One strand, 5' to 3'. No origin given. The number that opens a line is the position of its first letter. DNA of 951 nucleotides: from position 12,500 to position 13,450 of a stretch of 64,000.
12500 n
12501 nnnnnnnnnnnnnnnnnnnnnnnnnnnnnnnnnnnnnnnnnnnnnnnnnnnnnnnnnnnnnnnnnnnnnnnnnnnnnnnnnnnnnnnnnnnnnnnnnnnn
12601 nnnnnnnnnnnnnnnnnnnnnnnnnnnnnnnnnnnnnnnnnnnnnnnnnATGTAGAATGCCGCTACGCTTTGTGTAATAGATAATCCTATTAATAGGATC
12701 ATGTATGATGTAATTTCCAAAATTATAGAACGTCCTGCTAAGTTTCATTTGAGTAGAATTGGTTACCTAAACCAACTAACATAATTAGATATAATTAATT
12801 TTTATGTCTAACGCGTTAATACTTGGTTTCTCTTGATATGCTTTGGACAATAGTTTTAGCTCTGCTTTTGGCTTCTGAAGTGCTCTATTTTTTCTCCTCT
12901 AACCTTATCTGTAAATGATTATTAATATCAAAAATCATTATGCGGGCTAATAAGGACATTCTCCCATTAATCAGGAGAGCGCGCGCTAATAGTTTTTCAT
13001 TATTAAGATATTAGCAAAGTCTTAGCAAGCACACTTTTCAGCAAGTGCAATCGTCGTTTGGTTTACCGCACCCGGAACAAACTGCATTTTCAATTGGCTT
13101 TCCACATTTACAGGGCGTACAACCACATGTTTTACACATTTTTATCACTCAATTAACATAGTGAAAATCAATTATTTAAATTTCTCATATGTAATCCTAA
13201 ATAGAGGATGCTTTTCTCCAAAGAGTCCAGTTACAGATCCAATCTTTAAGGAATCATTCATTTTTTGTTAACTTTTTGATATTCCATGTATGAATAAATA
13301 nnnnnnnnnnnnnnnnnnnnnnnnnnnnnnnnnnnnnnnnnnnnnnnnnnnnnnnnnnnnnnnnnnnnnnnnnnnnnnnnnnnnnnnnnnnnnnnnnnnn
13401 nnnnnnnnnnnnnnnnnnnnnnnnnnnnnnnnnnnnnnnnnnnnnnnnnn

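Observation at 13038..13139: Unannotated 33-codon cysteine-rich micro-ORF (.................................) in the HK–SdpI gap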

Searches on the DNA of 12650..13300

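Call 55: search_rna_families(source=window, start=12650, end=13300, threshold=evalue, max_evalue=1)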
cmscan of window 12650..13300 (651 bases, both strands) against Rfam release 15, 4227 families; matches with E-value up to 1: 0.
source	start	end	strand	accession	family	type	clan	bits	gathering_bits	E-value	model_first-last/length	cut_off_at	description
